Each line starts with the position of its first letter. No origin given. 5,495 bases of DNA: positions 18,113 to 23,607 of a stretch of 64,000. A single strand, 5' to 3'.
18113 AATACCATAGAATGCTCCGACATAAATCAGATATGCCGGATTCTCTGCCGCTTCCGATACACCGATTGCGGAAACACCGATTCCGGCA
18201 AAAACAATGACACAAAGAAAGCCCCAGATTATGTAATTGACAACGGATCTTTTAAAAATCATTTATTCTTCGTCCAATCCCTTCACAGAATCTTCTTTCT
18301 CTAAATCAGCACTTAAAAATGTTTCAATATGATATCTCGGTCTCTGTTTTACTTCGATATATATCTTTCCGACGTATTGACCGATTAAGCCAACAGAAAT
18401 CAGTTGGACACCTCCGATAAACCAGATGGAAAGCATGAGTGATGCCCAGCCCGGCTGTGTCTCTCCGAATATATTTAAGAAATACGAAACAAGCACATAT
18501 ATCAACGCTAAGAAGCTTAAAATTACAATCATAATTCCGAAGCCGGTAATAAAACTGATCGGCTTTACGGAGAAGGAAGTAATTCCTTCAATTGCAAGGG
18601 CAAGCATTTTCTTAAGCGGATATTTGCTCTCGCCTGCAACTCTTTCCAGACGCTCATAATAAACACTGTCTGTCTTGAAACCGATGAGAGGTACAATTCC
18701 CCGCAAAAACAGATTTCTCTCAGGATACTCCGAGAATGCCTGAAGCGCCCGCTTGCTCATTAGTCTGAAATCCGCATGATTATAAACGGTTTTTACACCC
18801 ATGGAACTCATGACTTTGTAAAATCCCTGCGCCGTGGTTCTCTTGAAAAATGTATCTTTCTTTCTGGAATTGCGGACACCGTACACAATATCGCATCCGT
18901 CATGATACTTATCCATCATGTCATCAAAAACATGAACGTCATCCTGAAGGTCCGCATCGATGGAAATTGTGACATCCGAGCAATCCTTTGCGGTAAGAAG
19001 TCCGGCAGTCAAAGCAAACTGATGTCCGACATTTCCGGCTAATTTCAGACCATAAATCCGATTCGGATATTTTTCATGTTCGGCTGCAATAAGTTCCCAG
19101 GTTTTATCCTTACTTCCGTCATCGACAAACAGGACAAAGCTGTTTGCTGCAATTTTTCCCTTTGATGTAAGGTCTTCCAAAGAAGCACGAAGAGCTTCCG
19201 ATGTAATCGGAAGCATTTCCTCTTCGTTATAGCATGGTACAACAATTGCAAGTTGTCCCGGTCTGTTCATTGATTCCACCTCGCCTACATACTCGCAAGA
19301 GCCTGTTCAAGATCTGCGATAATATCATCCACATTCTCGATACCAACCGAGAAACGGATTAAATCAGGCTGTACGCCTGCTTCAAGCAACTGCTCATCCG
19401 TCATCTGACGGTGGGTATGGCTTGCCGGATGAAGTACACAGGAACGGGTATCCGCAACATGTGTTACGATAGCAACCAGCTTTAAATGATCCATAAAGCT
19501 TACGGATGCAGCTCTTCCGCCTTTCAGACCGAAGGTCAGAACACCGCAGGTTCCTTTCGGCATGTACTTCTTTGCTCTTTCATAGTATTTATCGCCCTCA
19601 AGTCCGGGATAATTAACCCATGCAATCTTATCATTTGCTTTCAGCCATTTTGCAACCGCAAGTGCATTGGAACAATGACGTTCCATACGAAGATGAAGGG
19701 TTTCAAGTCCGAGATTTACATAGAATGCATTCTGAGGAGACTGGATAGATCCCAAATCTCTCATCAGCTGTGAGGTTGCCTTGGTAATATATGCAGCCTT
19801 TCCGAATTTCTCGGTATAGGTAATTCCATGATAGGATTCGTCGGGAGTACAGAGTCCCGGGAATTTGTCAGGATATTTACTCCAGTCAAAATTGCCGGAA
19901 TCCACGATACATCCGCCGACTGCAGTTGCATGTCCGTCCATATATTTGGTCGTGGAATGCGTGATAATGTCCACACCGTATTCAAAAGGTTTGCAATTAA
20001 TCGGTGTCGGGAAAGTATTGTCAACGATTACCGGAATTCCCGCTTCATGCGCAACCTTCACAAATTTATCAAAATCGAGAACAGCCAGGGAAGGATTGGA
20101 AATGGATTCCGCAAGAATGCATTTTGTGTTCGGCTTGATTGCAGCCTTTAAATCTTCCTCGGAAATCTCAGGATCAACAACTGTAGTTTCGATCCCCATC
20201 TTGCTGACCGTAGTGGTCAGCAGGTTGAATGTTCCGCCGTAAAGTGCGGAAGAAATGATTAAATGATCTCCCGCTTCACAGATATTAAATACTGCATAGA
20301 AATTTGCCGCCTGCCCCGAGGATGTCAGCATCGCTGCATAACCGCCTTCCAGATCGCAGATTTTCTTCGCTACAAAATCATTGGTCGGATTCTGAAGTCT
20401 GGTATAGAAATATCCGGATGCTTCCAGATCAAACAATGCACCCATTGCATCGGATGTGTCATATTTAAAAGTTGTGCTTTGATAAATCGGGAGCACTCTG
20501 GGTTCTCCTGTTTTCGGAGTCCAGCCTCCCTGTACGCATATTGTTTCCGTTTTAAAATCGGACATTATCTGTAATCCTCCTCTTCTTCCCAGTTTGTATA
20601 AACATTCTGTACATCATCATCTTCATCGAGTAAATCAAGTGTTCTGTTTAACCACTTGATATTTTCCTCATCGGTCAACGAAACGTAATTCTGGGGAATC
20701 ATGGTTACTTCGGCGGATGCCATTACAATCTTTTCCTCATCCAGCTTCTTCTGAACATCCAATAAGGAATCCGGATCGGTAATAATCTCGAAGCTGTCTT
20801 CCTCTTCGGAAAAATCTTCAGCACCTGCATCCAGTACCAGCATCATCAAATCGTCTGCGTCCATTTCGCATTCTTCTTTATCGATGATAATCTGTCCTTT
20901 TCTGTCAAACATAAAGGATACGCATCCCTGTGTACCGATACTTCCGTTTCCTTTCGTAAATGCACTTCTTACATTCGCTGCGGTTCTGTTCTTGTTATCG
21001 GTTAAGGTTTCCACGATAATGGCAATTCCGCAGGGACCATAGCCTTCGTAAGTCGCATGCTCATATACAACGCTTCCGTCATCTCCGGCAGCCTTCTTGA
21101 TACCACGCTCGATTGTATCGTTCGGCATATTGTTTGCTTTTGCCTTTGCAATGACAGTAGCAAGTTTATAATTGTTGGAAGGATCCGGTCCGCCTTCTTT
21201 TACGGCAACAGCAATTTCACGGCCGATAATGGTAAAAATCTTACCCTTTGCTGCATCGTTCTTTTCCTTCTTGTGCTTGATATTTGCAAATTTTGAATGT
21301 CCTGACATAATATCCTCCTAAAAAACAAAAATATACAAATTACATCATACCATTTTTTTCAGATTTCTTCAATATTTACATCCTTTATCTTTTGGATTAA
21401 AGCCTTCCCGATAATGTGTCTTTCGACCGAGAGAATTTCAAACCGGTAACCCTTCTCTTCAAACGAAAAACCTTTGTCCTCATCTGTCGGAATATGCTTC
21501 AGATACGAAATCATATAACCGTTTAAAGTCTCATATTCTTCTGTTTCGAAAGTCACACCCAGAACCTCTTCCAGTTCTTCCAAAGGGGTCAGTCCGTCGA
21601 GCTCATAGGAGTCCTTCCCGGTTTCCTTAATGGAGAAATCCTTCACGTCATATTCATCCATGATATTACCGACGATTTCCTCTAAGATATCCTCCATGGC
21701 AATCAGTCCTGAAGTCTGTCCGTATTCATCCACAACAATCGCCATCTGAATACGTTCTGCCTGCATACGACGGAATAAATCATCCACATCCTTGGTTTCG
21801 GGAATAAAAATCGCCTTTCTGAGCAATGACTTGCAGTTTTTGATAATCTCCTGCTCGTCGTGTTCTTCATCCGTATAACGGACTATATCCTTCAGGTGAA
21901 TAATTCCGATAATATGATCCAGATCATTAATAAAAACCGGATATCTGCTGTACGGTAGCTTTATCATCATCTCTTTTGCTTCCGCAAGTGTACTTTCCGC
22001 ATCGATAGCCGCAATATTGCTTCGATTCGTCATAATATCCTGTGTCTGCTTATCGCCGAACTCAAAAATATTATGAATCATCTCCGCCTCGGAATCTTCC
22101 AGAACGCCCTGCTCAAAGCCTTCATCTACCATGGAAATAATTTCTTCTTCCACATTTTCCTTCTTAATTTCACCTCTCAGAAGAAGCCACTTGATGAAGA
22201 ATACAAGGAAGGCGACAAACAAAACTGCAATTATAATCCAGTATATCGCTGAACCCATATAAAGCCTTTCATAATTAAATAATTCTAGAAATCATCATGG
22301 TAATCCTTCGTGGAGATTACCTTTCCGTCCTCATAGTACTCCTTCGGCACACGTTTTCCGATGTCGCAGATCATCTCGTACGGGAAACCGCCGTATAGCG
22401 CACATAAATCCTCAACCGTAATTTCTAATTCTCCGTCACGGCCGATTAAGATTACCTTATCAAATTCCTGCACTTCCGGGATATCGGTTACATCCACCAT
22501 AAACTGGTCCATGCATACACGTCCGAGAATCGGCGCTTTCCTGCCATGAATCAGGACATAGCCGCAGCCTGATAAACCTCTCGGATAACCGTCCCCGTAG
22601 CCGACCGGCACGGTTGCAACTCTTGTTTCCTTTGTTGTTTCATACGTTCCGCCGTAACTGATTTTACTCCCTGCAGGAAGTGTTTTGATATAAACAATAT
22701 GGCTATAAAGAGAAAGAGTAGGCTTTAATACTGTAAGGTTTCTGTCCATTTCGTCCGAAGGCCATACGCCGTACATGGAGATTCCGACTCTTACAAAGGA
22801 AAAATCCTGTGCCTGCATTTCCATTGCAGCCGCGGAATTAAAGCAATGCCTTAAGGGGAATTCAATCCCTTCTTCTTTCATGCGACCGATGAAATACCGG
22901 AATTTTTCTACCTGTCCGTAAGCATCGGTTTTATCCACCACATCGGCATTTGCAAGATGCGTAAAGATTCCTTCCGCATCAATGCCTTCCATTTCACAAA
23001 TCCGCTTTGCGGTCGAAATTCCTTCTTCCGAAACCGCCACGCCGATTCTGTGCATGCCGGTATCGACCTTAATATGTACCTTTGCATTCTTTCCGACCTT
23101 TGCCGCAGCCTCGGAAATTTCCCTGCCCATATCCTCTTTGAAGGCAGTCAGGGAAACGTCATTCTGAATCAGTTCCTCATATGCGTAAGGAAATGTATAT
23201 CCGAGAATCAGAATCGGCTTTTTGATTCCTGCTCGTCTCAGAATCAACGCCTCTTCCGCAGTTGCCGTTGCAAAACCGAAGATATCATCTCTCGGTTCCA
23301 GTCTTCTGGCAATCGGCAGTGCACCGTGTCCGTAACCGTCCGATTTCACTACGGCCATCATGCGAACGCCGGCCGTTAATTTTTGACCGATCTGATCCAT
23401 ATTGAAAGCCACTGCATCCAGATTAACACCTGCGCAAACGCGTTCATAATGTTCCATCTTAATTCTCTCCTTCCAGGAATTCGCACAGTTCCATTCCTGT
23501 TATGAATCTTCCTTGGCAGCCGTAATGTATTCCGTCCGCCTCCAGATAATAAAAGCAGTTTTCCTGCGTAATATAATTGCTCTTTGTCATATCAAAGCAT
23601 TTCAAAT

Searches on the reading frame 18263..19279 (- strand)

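Call 38: search_protein_families(library=pfam, proteins=[window:18263-19279:-], max_evalue=0.00001)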
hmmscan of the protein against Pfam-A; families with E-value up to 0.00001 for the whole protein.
window:18263-19279:- (338 aa): 1 family
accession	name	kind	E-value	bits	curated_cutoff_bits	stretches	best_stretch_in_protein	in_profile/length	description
PF00535.33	Glycos_transf_2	-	2.7e-18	66.9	23.3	1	12-180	2-165/168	Glycosyl transferase family 2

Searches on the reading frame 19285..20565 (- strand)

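Call 38: search_protein_families(library=pfam, proteins=[window:19285-20565:-], max_evalue=0.00001)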
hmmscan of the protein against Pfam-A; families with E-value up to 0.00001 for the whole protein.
window:19285-20565:- (426 aa): 1 family
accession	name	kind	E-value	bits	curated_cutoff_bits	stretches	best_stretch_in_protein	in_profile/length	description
PF01053.26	Cys_Met_Meta_PP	-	6.4e-127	423.7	27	1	7-423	1-380/381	Cys/Met metabolism PLP-dependent enzyme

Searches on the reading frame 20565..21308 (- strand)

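Call 38: search_protein_families(library=pfam, proteins=[window:20565-21308:-], max_evalue=0.00001)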
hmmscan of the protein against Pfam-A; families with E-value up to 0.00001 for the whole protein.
window:20565-21308:- (247 aa): 2 families
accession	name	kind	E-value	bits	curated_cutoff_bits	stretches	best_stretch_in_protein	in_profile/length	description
PF01709.26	Transcrip_reg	-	7.1e-62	208.3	27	1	82-240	1-160/160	TACO1/YebC second and third domain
PF20772.2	TACO1_YebC_N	-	1.6e-32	112.2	36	1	5-75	1-72/73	TACO1/YebC protein N-terminal domain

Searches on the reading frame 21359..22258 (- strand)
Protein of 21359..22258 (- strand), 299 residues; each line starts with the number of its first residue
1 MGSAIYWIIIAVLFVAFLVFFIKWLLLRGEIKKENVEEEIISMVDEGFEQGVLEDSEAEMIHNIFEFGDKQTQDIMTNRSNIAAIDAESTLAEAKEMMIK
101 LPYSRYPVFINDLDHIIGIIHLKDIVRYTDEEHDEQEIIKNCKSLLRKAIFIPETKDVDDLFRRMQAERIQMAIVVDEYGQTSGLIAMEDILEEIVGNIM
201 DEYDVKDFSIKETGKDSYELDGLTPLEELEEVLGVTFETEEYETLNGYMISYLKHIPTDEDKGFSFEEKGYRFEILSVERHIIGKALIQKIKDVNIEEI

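Call 38: search_protein_families(library=pfam, proteins=[window:21359-22258:-], max_evalue=0.00001)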
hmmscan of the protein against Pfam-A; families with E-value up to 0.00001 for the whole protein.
window:21359-22258:- (299 aa): 2 families
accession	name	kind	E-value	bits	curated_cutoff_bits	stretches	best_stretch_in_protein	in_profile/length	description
PF00571.33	CBS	-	2.4e-19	69.8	24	2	74-128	3-54/57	CBS domain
PF03471.22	CorC_HlyC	-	5.2e-19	68.5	27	1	213-290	3-79/81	Transporter associated domain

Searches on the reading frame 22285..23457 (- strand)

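Call 38: search_protein_families(library=pfam, proteins=[window:22285-23457:-], max_evalue=0.00001)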
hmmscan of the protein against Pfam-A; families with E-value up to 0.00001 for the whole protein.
window:22285-23457:- (390 aa): 2 families
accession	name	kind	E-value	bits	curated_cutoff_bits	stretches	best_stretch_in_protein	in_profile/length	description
PF01168.26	Ala_racemase_N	-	5.1e-60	203.4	24.1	1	11-231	1-218/220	Alanine racemase, N-terminal domain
PF00842.27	Ala_racemase_C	-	8.9e-48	161.5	25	1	248-374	2-127/127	Alanine racemase, C-terminal domain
